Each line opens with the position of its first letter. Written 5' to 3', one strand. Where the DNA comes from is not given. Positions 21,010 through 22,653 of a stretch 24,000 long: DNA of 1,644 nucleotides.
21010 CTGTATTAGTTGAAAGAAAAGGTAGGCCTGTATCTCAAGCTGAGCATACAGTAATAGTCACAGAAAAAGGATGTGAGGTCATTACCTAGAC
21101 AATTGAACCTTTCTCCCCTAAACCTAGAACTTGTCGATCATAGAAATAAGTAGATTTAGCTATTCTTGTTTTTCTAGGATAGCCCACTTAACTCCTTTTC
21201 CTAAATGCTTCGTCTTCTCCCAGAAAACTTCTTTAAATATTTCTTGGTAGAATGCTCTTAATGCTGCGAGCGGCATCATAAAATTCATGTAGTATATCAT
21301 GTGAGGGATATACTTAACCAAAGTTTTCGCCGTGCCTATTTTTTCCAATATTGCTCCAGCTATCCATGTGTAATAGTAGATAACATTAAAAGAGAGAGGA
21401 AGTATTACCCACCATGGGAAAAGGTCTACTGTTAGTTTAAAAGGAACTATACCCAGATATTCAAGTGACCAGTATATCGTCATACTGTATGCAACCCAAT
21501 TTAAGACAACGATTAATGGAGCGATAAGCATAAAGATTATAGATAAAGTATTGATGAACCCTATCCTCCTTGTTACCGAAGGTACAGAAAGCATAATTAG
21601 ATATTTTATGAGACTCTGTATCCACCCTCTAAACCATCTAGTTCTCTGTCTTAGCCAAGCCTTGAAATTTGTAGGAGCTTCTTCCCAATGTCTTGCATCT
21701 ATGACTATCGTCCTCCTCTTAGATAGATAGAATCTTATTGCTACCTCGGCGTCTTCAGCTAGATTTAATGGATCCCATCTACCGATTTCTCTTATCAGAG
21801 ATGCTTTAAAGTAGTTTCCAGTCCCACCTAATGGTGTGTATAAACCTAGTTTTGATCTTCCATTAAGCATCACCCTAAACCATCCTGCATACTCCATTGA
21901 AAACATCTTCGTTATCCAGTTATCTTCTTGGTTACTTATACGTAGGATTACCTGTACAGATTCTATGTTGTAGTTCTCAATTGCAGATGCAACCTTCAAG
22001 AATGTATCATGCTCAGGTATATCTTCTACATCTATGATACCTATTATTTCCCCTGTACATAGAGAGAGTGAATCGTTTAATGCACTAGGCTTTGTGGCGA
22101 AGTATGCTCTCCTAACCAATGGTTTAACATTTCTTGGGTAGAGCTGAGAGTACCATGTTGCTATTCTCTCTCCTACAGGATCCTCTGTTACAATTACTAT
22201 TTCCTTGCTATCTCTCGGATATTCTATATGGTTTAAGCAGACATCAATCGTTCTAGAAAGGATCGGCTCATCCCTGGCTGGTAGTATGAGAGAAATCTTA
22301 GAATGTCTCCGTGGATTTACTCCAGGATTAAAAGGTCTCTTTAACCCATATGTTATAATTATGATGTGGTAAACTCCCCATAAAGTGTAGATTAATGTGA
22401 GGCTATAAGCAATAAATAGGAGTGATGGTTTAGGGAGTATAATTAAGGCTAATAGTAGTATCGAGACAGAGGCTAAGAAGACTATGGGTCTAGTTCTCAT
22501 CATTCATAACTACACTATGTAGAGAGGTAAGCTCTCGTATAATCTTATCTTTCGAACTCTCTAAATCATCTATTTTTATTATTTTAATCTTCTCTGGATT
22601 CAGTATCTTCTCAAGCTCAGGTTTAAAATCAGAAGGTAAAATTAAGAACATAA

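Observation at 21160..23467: TackOD1-like multi-zinc-ribbon protein translationally overlapped with a processive GT2 polysaccharide synthase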

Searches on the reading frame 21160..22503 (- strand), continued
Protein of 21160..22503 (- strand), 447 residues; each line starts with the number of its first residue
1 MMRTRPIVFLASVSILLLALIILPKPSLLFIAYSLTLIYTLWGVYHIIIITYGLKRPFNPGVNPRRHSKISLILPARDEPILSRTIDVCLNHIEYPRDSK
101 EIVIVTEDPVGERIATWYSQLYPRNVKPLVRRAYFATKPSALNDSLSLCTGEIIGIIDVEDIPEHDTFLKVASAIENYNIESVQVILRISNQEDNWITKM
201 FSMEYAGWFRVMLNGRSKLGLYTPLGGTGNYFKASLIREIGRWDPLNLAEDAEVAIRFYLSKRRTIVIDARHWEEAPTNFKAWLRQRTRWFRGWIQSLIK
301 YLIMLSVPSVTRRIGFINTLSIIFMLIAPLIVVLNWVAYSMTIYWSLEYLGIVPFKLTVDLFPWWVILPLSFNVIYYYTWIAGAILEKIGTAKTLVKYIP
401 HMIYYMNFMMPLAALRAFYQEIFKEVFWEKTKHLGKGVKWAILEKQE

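Call 65: search_solved_structures(query=A2, max_evalue=1e-9, show_alignments=5)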
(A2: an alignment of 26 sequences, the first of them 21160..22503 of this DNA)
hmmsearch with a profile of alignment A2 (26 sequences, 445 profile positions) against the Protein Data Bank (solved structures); distinct sequences matched with E-value up to 1e-9: 8.
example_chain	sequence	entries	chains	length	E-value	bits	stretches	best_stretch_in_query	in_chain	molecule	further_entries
5ej1_A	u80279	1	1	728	1.5e-12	50.1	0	227-376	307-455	Putative cellulose synthase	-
4hg6_A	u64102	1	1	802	2.4e-12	49.4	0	227-376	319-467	Cellulose Synthase Subunit A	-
4p00_A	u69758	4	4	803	2.4e-12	49.4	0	227-376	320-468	Cellulose Synthase A subunit | Cellulose Synthase subunit A | Putative cellulose synthase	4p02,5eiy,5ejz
6yv7_A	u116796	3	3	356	1.5e-10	43.5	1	54-186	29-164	Glycosyl transferase, family 2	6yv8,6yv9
6yv7_B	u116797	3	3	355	1.5e-10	43.4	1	54-186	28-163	Glycosyl transferase, family 2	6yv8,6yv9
9fmv_A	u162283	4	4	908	4.2e-10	42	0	35-340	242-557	Cellulose synthase catalytic subunit [UDP-forming]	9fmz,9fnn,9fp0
9b8v_E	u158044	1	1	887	4.3e-10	42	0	35-340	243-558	Cellulose synthase catalytic subunit [UDP-forming]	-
7lby_A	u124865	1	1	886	4.3e-10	42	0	35-340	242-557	Cellulose synthase catalytic subunit [UDP-forming]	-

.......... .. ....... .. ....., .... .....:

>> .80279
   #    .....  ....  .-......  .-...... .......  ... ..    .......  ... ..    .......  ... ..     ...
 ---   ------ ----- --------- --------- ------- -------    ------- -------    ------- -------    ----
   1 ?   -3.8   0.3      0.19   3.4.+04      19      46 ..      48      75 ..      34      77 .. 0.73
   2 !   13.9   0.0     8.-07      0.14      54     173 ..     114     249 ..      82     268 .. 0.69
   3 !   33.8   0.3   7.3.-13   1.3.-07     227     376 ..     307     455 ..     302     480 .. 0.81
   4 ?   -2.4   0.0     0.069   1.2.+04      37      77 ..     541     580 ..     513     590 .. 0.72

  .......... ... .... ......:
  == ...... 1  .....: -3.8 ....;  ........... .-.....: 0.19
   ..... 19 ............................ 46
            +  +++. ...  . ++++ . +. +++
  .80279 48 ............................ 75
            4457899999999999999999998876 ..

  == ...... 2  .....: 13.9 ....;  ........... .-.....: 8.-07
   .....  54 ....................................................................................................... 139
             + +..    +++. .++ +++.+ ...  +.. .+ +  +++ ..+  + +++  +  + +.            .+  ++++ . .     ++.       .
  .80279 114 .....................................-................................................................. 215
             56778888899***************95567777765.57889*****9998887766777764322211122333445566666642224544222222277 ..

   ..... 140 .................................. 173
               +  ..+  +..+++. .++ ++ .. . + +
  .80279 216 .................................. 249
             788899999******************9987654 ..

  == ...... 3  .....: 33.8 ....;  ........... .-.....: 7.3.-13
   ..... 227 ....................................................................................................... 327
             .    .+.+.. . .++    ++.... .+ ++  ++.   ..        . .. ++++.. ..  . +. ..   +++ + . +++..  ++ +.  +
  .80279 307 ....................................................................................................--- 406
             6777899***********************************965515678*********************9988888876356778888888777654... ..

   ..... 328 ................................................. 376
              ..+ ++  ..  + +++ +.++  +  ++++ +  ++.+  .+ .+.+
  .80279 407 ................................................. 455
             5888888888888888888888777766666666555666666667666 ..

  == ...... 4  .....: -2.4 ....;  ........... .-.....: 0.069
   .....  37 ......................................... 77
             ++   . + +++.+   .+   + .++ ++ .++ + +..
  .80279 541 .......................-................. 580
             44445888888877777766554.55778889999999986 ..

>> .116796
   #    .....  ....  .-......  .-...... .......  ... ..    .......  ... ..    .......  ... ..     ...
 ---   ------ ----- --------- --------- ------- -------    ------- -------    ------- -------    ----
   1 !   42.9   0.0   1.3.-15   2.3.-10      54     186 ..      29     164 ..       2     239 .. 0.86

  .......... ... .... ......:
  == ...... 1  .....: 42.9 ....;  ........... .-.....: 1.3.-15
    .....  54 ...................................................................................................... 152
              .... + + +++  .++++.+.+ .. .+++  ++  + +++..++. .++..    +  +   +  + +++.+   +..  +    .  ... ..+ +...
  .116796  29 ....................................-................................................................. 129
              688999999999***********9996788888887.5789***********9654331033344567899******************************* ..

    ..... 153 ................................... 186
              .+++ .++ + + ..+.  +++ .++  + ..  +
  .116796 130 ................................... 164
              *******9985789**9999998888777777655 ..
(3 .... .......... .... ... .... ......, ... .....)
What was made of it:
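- On Membrane-integrated processive GT2 synthases (BcsA / HAS / CHS / NodC class): ED and QxxRW align in register with the BcsA TED and QQRGRW (call 65)
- Closest known: PcManGT of Pyrobaculum calidifontis. Different: PcManGT is shorter (356 aa), is described as a 'minimal' fold, and aligns by sequence only over residues 54-186 of the profile (call 65).
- By sequence, PcManGT aligns only over the generic N-terminal GT-A half, whereas BcsA aligns through TED, QxxRW and the transmembrane region (call 65).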

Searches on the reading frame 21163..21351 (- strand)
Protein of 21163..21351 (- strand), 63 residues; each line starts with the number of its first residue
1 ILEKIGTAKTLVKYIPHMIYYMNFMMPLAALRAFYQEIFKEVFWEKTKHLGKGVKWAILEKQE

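Call 74: search_solved_structures(query=window:21163-21351:-, max_evalue=10, show_alignments=5)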
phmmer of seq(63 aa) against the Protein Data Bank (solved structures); distinct sequences matched with E-value up to 10: 5.
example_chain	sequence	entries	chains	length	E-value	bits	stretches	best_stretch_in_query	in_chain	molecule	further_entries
4xrp_C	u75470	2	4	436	0.36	14.6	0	17-57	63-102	Hen1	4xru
2bri_A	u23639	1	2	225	0.89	13.3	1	2-48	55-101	URIDYLATE KINASE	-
2bmu_A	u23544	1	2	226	0.9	13.3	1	2-48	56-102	URIDYLATE KINASE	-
2ji5_A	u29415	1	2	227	0.91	13.3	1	2-48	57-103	URIDYLATE KINASE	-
2brx_A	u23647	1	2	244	1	13.1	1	2-48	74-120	URIDYLATE KINASE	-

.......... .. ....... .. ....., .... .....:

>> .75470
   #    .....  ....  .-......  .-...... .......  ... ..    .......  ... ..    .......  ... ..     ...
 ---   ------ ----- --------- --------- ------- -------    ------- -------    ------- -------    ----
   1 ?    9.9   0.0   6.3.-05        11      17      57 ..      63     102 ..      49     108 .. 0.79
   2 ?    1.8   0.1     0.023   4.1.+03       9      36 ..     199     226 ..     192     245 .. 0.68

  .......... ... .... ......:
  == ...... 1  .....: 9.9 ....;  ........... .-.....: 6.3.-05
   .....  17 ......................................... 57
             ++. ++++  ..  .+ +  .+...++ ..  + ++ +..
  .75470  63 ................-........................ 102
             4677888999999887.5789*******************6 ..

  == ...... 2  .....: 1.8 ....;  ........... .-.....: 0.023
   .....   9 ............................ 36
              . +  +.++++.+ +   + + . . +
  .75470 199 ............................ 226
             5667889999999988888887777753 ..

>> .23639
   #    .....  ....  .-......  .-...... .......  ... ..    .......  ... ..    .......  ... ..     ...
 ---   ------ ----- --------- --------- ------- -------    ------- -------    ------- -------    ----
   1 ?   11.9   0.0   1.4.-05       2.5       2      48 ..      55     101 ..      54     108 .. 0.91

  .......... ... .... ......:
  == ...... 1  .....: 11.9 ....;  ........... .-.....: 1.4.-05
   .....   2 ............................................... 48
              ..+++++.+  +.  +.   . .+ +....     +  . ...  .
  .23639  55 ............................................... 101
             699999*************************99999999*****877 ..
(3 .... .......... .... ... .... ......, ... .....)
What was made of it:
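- Tried and rejected: Only irrelevant hits came back (call 74), so it is left as untested.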
